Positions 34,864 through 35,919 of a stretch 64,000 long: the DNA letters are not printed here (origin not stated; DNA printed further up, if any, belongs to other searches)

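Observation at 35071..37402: Candidate novel WYL-regulated module: PD-(D/E)xK-like protein + HTH-WYL regulator + unknown 203-aa protein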

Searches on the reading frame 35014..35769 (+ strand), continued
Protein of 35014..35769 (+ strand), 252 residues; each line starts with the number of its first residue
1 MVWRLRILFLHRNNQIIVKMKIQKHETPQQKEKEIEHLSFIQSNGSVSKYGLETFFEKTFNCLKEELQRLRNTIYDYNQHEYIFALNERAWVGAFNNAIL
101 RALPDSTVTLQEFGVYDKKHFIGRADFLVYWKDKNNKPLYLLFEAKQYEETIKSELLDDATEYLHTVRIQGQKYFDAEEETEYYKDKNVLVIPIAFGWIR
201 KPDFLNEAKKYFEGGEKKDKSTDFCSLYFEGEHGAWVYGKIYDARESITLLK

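Call 52: find_encoding_contigs(protein=P0010, flank=10000, max_places=3)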
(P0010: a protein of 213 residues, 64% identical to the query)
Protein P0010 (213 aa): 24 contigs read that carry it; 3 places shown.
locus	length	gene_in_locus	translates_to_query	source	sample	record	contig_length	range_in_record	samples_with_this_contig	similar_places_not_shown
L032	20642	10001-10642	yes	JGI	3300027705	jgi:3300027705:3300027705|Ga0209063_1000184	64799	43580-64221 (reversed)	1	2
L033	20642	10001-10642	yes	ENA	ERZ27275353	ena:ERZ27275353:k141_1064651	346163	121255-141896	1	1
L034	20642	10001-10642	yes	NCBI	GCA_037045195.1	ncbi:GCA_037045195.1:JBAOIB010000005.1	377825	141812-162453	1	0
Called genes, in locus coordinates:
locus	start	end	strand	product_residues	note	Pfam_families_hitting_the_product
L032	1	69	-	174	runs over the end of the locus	PF05163:DinB (weak), PF12867:DinB_2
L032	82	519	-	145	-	PF01346:FKBP_N (weak), PF00254:FKBP_C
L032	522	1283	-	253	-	PF13175:AAA_15 (faint), PF02463:SMC_N (faint), PF00005:ABC_tran, PF13304:AAA_21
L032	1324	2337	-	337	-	PF00316:FBPase, PF18913:FBPase_C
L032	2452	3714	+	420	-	PF00696:AA_kinase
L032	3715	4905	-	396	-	PF03734:YkuD (weak), PF03544:TonB_C (weak)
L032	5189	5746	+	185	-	PF03831:YjdM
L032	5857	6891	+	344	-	PF01325:Fe_dep_repress (faint), PF12840:HTH_20 (faint), PF13404:HTH_AsnC-type (faint), PF02661:Fic, PF08220:HTH_DeoR (weak), PF08279:HTH_11, PF12802:MarR_2 (weak), PF13412:HTH_24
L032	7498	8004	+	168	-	PF08463:EcoEI_R_C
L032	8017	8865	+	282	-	PF02498:Bro-N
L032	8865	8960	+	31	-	-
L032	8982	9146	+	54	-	-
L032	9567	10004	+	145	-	-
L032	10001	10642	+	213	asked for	-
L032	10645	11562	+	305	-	PF13280:WYL, PF25583:WCX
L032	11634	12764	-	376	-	PF13669:Glyoxalase_4 (faint), PF14696:Glyoxalase_5 (weak), PF00903:Glyoxalase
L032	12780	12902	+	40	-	-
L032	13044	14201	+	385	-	PF22660:RS_preATP-grasp-like, PF02222:ATP-grasp, PF17769:PurK_C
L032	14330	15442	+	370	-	PF25917:BSH_RND, PF25876:HH_MFP_RND, PF25954:Beta-barrel_RND_2, PF25967:RND-MFP_C (faint), PF25989:YknX_C (weak)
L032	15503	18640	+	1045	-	PF00873:ACR_tran, PF03176:MMPL, PF02355:SecD_SecF_C (faint), PF03176:MMPL (weak)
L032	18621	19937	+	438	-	PF02321:OEP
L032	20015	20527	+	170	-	PF00731:AIRC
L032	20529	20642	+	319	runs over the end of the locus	PF22000:DUF6929, PF21851:DUF6910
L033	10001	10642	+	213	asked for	-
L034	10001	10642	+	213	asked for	-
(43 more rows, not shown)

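Call 53: find_encoding_contigs(protein=P0017, flank=10000, max_places=2)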
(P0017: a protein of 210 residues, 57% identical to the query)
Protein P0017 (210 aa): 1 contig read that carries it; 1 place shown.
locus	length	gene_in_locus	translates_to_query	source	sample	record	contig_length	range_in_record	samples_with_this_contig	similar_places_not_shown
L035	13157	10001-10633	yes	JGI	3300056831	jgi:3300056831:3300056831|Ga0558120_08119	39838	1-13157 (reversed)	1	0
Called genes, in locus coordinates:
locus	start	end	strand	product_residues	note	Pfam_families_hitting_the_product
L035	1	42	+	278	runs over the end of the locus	-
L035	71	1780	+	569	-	PF08378:NERD, PF09848:SLFN-g3_helicase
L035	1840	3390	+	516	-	-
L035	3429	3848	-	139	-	-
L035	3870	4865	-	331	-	PF00656:Peptidase_C14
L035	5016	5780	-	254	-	-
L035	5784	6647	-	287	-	-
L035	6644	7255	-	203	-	-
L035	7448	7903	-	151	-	-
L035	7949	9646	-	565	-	PF00004:AAA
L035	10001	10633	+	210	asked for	-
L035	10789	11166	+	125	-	PF20815:GIY_YIG_2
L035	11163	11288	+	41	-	PF20815:GIY_YIG_2 (weak)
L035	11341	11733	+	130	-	-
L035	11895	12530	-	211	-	PF18962:Por_Secre_tail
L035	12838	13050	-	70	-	-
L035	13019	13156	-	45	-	?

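Call 60: search_protein_families(library=pfam, proteins=[L022:8616-9779:+, L020:3449-4528:+, L009:5691-6314:+, L009:6314-7114:+, L005:4792-5112:-, L005:5106-5348:-, L002:6572-7660:+], max_evalue=0.05)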
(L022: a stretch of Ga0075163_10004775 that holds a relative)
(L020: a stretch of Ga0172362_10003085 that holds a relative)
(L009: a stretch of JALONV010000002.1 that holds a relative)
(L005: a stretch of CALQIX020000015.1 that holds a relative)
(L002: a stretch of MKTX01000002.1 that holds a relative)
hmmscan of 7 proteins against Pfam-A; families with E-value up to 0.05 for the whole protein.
L022:8616-9779:+ (388 aa): 3 families
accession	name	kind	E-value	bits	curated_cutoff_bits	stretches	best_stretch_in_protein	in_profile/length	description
PF13091.12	PLDc_2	-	2.5e-05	24.6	27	1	93-143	78-119/132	PLD-like domain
PF00614.28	PLDc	-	0.021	15.3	21.9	0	98-124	3-25/28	Phospholipase D Active site motif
PF09565.16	RE_NgoFVII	-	0.035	13.9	23.8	0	96-153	89-150/162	NgoFVII restriction endonuclease N-terminal PLD domain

L020:3449-4528:+ (360 aa): 3 families
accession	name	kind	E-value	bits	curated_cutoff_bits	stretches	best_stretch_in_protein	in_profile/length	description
PF13784.11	Fic_N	-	4e-26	91.3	26.7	1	27-108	1-82/82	Fic/DOC family N-terminal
PF21248.3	SoFic-like_C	-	1e-19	70.9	27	1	279-354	1-76/76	Protein adenylyltransferase SoFic-like, C-terminal domain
PF02661.23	Fic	-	5.5e-17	62.8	24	1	119-214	5-93/93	Fic/DOC family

L009:5691-6314:+ (208 aa): 1 family
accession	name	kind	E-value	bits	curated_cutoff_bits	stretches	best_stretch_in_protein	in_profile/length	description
PF19789.6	DUF6273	-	0.033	14.5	23.5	0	161-199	24-63/172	Domain of unknown function (DUF6273)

L009:6314-7114:+ (267 aa): 1 family
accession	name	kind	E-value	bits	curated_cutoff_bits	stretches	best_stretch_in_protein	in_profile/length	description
PF08843.17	AbiEii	-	3.2e-15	57.1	22.5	1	34-199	2-171/238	Nucleotidyl transferase AbiEii toxin, Type IV TA system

L005:4792-5112:- (106 aa): 1 family
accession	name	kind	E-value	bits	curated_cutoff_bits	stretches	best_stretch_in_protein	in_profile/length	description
PF02452.23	PemK_toxin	-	2.7e-29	102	23.1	1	4-103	2-108/109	PemK-like, MazF-like toxin of type II toxin-antitoxin system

L005:5106-5348:- (80 aa): 1 family
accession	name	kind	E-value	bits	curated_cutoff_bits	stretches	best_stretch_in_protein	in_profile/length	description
PF04014.23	MazE_antitoxin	-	0.036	14.5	24.7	0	25-47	24-47/48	Antidote-toxin recognition MazE, bacterial antitoxin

L002:6572-7660:+ (363 aa): 1 family
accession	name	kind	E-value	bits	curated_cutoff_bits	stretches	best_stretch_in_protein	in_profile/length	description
PF12358.13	DUF3644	-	5.5e-52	176.5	27.6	1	11-193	2-182/183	Domain of unknown function (DUF3644)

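Call 61: search_protein_families(library=padloc, proteins=[L022:8616-9779:+, L020:3449-4528:+, L009:5691-6314:+, L009:6314-7114:+, L003:3460-6804:+, L002:6572-7660:+, L035:7949-9643:-, L035:71-1777:+], max_evalue=0.01)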
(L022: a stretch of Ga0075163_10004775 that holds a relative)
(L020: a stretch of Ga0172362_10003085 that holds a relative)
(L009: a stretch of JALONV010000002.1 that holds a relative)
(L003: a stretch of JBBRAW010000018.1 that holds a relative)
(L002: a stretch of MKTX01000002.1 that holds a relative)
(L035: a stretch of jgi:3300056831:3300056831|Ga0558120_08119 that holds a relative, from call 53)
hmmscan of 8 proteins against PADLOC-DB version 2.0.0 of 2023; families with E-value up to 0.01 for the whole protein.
L022:8616-9779:+ (388 aa): 3 families
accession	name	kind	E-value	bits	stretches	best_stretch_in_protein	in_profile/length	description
PDLC03829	ZacB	-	5.5e-06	23.5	1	97-148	295-343/586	-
PDLC02707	PbeA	-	0.00035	17.3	1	93-135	130-171/672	PbeA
PDLC02704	PbeA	-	0.0068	12.9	1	93-135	127-168/682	PbeA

L020:3449-4528:+ (360 aa): 8 families
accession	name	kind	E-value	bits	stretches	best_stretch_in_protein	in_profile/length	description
PDLC03963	SoFic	-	6e-110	366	1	13-358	11-358/361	-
PDLC04840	PDC-S04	-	2.1e-14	51.8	1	54-211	8-171/227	-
PDLC04966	PDC-S24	-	1.3e-13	48.7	1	133-247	253-370/497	-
PDLC04836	PDC-S04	-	2.9e-12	44.3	1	161-214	135-187/244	-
PDLC04837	PDC-S04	-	1.7e-09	35.3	1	164-211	134-180/234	-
PDLC04839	PDC-S04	-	1.2e-06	26.4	1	183-212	128-157/205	-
PDLC04838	PDC-S04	-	0.00018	19.4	1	183-215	131-163/209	-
PDLC04841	PDC-S04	-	0.005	14.5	1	191-215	205-229/292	-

L009:5691-6314:+ (208 aa): 14 families
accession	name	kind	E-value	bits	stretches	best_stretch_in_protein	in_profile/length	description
PDLC02241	AbiEi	-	3e-59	198.2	1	2-206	3-198/199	AbiEi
PDLC02272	AbiEi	-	1.7e-57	192.5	1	3-206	4-198/200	AbiEi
PDLC02230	AbiEi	-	3e-36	123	1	31-203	22-190/192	AbiEi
PDLC02240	AbiEi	-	4.9e-22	76.5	1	34-202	40-210/216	AbiEi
PDLC02274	AbiEi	-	1.7e-14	52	1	34-203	40-211/217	AbiEi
PDLC02267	AbiEi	-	9.9e-13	46.1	1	13-200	19-195/252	AbiEi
PDLC02232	AbiEi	-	1.9e-11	42.2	1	30-152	39-159/177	AbiEi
PDLC02269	AbiEi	-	2.3e-09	35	1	8-198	6-186/251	AbiEi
PDLC02255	AbiEi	-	2.4e-09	35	1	25-200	31-181/186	AbiEi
PDLC02287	AbiEi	-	2.6e-09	35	1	7-151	5-142/253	AbiEi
PDLC02271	AbiEi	-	1.2e-08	32.5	1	31-198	43-211/263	AbiEi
PDLC02225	AbiEi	-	2.1e-06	25.6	1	30-153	33-145/198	AbiEi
PDLC02265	AbiEi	-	0.00086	17.1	1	29-153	29-148/198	AbiEi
PDLC02275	AbiEi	-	0.003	15.6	1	27-103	21-97/184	AbiEi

L009:6314-7114:+ (267 aa): 18 families
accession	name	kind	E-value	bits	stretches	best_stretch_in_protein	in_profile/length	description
PDLC02313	AbiEii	-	1.7e-89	297.7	1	1-261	1-254/254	AbiEii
PDLC02293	AbiEii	-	3e-23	80.7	1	22-264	17-266/270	AbiEii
PDLC02296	AbiEii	-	3.2e-15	54.1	1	23-94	22-94/282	AbiEii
PDLC02304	AbiEii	-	9e-14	50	1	24-224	20-214/260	AbiEii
PDLC02323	AbiEii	-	6.7e-12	43.5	1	27-235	21-215/248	AbiEii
PDLC02307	AbiEii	-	5.7e-10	37.4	2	47-83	23-57/219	AbiEii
PDLC02330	AbiEii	-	5.7e-10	37.3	1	27-195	7-158/219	AbiEii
PDLC02328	AbiEii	-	5.8e-08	30.9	1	47-196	15-142/203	AbiEii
PDLC02292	AbiEii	-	7.4e-08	30.5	1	6-144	12-131/283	AbiEii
PDLC02324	AbiEii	-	5.8e-07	27.5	1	29-81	8-61/231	AbiEii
PDLC02294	AbiEii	-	2.3e-06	25.6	1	33-193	30-183/260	AbiEii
PDLC02289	AbiEii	-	1.1e-05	23.1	1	27-75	34-82/309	AbiEii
PDLC02288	AbiEii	-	2.6e-05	21.3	1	16-99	22-107/294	AbiEii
PDLC02303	AbiEii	-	4.7e-05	20.9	0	163-197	149-183/249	AbiEii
PDLC02297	AbiEii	-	0.00028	18.3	1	27-77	24-76/307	AbiEii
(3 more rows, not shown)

L003:3460-6804:+ (1115 aa): 40 families (the best 25 are shown)
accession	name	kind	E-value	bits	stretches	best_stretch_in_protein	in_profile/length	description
PDLC03612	REase_MTase_IIG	-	2.4e-227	756.1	2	16-872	99-942/1247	Type IIG restriction enzyme-methyltransferase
PDLC03596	REase_MTase_IIG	-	2.7e-40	136.3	4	992-1112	1025-1144/1148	Type IIG restriction enzyme-methyltransferase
PDLC03604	REase_MTase_IIG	-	9.7e-36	121.2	2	715-862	509-660/1011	Type IIG restriction enzyme-methyltransferase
PDLC02643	DrmMI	-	3.1e-29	99.5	1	451-825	593-957/1347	DrmMI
PDLC03609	REase_MTase_IIG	-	2.6e-27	93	4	690-860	511-675/1066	Type IIG restriction enzyme-methyltransferase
PDLC03629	REase_MTase_IIG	-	3.5e-27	92.6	3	722-887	554-726/1182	Type IIG restriction enzyme-methyltransferase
PDLC02521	PglX|PglXI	-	7.2e-24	81.8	2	741-856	480-596/1174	PglX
PDLC03601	REase_MTase_IIG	-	2.2e-22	76.7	3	742-852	673-783/1110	Type IIG restriction enzyme-methyltransferase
PDLC02638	DrmMI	-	7.6e-22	75.3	1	449-775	589-900/935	DrmMI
PDLC03348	MTase_II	-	1.1e-21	75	1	743-1110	347-708/727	Type II methyltransferase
PDLC03335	MTase_II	-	3.5e-20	70.2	1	735-906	190-364/607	Type II methyltransferase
PDLC03600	REase_MTase_IIG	-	8.2e-20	68.4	2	742-861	496-616/1205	Type IIG restriction enzyme-methyltransferase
PDLC02527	PglX|PglXI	-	1.4e-18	64.1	1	459-856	302-665/1332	PglX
PDLC02529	PglX|PglXI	-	5.1e-17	58.9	2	548-611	272-332/1189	PglX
PDLC03313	MTase_II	-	2.1e-16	57.6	2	742-839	144-242/563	Type II methyltransferase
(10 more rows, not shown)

L002:6572-7660:+ (363 aa): 8 families
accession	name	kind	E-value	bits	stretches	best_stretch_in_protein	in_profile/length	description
PDLC04950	PDC-S19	-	6.5e-134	444.6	1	1-351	1-346/353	-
PDLC04948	PDC-S19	-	1.2e-41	141.3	1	8-289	12-284/325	-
PDLC04952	PDC-S19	-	1.7e-17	62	1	9-338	6-312/328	-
PDLC04953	PDC-S19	-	2.9e-13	48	1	5-149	4-148/333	-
PDLC04949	PDC-S19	-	5e-12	43.8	1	8-337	7-315/334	-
PDLC04954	PDC-S19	-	2.4e-10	38.4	1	5-207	3-217/330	-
PDLC04955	PDC-S19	-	1.4e-09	35.7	1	4-160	4-161/338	-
PDLC04951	PDC-S19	-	0.0074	13.4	0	6-61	3-58/357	-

L035:7949-9643:- (564 aa): 8 families
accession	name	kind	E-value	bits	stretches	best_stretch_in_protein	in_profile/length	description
PDLC02196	IetA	-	3.1e-24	84.1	1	334-533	111-307/374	-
PDLC02195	IetA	-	1.6e-18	65.2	1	334-532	126-321/395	-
PDLC04232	IetA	-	3.9e-13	47.5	1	335-492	106-257/330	-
PDLC00914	TRIP13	-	2.6e-09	35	1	348-499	74-236/302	TRIP13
PDLC04231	IetA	-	4.4e-08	31.2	1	337-485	109-251/262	-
PDLC00915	TRIP13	-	2e-07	28.7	1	336-497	54-227/302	TRIP13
PDLC03838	DolB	-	4.2e-06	24.2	1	343-382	164-203/375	-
PDLC03920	MkoA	-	0.00059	16.2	1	316-367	607-653/1112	-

L035:71-1777:+ (569 aa): 8 families
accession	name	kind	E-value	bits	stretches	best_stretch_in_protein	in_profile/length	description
PDLC03813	RTasNERD-Hel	-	1.2e-30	105.2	1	48-566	46-510/519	DRT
PDLC01087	C3a187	-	1e-10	39.1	1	54-541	47-521/559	NERD+UvrD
PDLC02372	Nhi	-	2.5e-08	31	1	335-460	262-374/470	-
PDLC02350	AbiO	-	9.7e-08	29.2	1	333-459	254-369/468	AbiO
PDLC04140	mad8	-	2.8e-05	21.8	1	221-358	22-214/314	mads_8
PDLC01439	typeIV_DinG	-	0.0014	15.4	0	222-264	30-60/575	CAS-IV-A; associated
PDLC04232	IetA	-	0.0026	15.2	1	189-247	82-137/330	-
PDLC02196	IetA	-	0.0083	13.6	0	221-248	117-144/374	-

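Call 69: search_protein_families(library=pfam, proteins=[L035:6644-7252:-], max_evalue=0.1)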
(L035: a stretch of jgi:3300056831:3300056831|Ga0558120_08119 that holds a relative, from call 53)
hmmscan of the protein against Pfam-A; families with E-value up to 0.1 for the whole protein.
L035:6644-7252:- (202 aa): 0 families

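Call 73: search_protein_families(library=padloc, proteins=[L032:8017-8862:+, L032:7498-8001:+], max_evalue=0.001)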
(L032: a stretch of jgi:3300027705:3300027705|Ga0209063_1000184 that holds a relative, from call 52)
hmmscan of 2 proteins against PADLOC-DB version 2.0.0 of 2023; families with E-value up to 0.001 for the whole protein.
L032:8017-8862:+ (282 aa): 3 families
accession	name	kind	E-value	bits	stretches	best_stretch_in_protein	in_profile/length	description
PDLC04920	PDC-S13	-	2.3e-136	451.7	1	1-280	1-280/286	-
PDLC04841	PDC-S04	-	8.5e-28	95.8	1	1-109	1-112/292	-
PDLC04962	PDC-S22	-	0.00052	17.2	1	114-222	138-240/281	-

L032:7498-8001:+ (168 aa): 1 family
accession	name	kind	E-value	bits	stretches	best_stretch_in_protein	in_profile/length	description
PDLC03047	REase_I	-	6.9e-11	38.6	1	50-156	990-1092/1107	Type I restriction enzyme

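Call 87: search_dna_similar(query=window:35071-35769:+, collection=phages, mode=protein, max_evalue=0.001, max_rows=10)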
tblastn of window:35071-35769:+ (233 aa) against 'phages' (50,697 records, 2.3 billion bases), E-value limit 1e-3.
No match.

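Call 88: search_dna_similar(query=window:35071-35769:+, collection=plasmids, mode=protein, max_evalue=0.001, max_rows=10)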
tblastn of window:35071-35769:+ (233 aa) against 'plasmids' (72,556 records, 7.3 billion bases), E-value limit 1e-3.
No match.

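Call 93: search_protein_families(library=ncbifam, proteins=[P0013, P0051], max_evalue=0.05)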
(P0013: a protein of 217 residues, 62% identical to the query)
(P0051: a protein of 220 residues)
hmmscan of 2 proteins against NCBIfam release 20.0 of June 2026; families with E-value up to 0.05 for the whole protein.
P0013 (217 aa): 0 families

P0051 (220 aa): 0 families
